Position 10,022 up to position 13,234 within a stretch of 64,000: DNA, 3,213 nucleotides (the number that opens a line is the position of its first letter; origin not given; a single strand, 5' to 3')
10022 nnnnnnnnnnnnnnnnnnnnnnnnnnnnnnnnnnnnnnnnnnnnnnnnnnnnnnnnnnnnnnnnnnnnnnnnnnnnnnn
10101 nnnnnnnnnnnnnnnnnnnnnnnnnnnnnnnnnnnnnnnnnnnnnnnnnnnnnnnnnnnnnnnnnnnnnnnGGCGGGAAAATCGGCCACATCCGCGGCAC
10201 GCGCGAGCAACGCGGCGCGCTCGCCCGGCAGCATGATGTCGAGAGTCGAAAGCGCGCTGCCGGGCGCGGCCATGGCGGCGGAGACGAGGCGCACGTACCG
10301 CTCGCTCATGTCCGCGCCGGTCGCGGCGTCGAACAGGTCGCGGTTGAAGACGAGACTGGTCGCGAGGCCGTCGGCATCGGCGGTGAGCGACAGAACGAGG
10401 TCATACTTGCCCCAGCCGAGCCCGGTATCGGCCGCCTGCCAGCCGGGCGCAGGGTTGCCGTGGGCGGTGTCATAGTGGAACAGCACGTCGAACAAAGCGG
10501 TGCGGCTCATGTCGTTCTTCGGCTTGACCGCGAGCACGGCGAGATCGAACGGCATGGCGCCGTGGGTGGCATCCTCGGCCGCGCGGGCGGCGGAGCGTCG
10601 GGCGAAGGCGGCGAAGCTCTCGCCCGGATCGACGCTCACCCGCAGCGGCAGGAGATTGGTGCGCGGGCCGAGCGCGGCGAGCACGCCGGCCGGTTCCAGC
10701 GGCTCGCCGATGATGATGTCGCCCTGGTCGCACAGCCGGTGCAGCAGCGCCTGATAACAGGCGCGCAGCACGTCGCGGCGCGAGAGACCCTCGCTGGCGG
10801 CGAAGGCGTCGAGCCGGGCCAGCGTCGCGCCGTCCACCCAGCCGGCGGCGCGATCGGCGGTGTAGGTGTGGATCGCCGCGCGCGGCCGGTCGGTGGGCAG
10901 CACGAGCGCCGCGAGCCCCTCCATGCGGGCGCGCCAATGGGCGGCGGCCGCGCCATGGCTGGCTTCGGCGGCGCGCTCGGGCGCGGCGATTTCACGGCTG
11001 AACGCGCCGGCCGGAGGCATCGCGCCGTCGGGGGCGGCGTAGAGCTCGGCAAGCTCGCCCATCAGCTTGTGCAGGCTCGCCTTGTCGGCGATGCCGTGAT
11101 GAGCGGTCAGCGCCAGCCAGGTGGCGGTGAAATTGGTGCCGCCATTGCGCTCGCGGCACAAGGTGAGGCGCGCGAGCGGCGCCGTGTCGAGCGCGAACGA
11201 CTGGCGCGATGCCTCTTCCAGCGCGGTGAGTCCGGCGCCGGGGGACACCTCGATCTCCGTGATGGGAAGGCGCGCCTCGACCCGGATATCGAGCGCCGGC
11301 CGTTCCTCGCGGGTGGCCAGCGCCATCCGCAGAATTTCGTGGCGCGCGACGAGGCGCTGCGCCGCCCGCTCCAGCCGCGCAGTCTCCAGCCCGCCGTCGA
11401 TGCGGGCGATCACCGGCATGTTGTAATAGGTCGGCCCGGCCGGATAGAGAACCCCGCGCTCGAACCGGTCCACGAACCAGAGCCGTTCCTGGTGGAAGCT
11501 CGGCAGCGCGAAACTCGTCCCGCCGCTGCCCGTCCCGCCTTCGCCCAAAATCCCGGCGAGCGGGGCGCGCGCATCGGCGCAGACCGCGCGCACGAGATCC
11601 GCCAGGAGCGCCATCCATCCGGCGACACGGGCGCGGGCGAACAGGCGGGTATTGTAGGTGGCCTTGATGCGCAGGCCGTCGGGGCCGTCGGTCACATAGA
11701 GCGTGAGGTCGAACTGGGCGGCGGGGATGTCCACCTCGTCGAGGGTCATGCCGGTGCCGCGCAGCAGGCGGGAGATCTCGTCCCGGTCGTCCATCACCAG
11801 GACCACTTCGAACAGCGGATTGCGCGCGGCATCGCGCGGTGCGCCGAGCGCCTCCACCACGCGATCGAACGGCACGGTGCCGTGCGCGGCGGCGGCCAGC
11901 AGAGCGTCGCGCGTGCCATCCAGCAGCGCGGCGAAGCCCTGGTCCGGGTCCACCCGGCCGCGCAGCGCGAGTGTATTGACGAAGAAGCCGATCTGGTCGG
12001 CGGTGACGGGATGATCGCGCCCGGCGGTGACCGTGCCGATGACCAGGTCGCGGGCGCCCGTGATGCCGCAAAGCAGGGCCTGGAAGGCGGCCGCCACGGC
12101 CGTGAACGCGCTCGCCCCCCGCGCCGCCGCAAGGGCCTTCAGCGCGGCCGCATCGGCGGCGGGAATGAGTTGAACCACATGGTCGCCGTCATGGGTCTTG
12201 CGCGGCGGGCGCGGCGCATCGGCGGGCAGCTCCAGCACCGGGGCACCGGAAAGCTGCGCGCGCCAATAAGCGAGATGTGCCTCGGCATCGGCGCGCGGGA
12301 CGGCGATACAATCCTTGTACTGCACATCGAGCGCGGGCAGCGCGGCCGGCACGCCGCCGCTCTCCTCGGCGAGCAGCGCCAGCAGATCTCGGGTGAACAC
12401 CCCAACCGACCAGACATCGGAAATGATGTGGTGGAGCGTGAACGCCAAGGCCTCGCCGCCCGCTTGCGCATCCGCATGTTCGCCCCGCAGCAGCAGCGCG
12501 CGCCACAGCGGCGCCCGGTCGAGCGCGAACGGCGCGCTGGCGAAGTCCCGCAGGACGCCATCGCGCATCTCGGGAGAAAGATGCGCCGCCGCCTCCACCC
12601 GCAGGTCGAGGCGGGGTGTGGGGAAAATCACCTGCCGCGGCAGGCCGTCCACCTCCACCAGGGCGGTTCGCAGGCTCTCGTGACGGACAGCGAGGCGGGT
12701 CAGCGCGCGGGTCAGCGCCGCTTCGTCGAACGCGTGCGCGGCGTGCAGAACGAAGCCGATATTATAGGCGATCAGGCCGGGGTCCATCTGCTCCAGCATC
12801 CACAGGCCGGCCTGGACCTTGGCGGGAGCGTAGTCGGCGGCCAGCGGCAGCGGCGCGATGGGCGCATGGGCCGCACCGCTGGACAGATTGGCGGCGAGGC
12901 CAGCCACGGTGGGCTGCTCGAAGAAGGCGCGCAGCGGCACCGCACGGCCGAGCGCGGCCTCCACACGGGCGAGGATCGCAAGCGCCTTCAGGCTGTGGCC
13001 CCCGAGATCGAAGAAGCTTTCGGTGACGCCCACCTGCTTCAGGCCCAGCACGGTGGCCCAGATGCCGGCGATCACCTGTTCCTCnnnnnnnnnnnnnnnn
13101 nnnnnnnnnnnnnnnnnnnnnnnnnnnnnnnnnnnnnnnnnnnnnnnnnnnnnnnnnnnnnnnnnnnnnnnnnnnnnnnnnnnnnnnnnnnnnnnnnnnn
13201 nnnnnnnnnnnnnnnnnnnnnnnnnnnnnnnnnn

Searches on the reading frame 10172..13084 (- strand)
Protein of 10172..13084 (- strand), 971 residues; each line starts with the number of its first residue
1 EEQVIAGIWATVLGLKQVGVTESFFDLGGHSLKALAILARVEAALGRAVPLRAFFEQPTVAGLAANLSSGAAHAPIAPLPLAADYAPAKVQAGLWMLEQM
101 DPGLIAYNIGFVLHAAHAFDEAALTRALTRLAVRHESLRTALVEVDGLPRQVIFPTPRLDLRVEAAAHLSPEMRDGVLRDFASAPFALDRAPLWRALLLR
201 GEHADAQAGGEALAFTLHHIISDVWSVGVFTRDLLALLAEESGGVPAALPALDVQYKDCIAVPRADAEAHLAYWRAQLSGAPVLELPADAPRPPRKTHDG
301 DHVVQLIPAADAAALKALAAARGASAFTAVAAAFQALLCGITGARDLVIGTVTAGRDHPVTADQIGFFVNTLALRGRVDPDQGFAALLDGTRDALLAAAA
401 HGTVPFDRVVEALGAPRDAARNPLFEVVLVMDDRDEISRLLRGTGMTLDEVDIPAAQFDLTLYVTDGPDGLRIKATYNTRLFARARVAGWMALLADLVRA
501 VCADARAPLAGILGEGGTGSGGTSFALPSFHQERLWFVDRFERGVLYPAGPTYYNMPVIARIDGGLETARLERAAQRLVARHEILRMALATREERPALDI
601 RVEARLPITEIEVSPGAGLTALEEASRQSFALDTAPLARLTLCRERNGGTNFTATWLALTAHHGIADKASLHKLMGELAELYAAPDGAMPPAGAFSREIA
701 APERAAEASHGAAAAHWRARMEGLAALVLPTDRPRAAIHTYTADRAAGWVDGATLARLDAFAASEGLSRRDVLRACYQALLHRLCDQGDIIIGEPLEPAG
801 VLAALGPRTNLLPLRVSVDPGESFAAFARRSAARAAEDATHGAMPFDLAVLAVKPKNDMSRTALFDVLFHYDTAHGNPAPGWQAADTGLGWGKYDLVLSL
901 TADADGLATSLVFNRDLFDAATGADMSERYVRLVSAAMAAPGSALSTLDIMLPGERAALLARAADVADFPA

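Call 36: find_homologous_proteins(query=window:10172-13084:-, max_evalue=1e-20)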
Query window:10172-13084:- (971 aa): 2814 proteins with E <= 1e-20 among 8000 candidates; the best 120 are listed.
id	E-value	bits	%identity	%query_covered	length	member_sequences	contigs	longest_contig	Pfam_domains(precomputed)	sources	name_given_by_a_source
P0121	0.0e+0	1427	94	57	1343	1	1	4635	PF00668.26,PF00550.32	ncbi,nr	ncbi:MAG: hypothetical protein B7Z52_02465 [Burkholderiales bacterium 12-64-5]|nr:MAG: hypothetical 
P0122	1.5e-183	631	44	85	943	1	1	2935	PF00668.26,PF00550.32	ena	-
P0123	1.7e-166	574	37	53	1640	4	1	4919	PF00668.26,PF00550.32,PF00501.35,PF13193.13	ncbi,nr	ncbi:MAG TPA: amino acid adenylation domain-containing protein, partial [Pyrinomonadaceae bacterium]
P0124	3.7e-161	557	38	52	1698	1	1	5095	PF00668.26,PF00550.32,PF00501.35,PF13193.13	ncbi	ncbi:MAG TPA: amino acid adenylation domain-containing protein, partial [Thermoanaerobaculia bacteri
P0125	1.4e-157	545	40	50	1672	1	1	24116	PF00668.26,PF00550.32,PF00501.35,PF13193.13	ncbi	-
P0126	2.1e-155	538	36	50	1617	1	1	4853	PF00668.26,PF00550.32,PF00501.35,PF13193.13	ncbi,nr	ncbi:MAG TPA: amino acid adenylation domain-containing protein, partial [Myxococcus sp.]|nr:amino ac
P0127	1.1e-154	535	37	52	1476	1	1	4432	PF00668.26,PF00550.32,PF00501.35,PF13193.13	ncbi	ncbi:MAG: amino acid adenylation domain-containing protein, partial [Thermoanaerobaculia bacterium]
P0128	2.2e-153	531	42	50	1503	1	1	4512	PF00668.26,PF00550.32,PF00501.35,PF13193.13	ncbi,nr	ncbi:MAG TPA: amino acid adenylation domain-containing protein, partial [Longimicrobium sp.]|nr:amin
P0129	2.7e-153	531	40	52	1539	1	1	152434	PF00668.26,PF00550.32,PF00501.35,PF13193.13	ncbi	-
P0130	5.9e-153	529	37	53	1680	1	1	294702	PF00668.26,PF00550.32,PF00501.35,PF13193.13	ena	-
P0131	2.5e-152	527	40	50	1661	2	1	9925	PF00668.26,PF00550.32,PF00501.35,PF13193.13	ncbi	ncbi:MAG: amino acid adenylation domain-containing protein, partial [Longimicrobiaceae bacterium]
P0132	5.4e-152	526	38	52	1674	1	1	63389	PF00668.26,PF00550.32,PF00501.35,PF13193.13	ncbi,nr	ncbi:MAG TPA: amino acid adenylation domain-containing protein, partial [Thermoanaerobaculia bacteri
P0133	7.0e-152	526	36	52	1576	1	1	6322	PF00668.26,PF00550.32,PF00501.35,PF13193.13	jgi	jgi:non-ribosomal peptide synthetase component F/acyl carrier protein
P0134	1.1e-150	522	38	55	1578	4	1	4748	PF00668.26,PF00550.32,PF00501.35,PF13193.13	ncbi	ncbi:MAG TPA: amino acid adenylation domain-containing protein, partial [Longimicrobiaceae bacterium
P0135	2.3e-150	521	37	53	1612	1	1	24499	PF00668.26,PF00550.32,PF00501.35,PF13193.13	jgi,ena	-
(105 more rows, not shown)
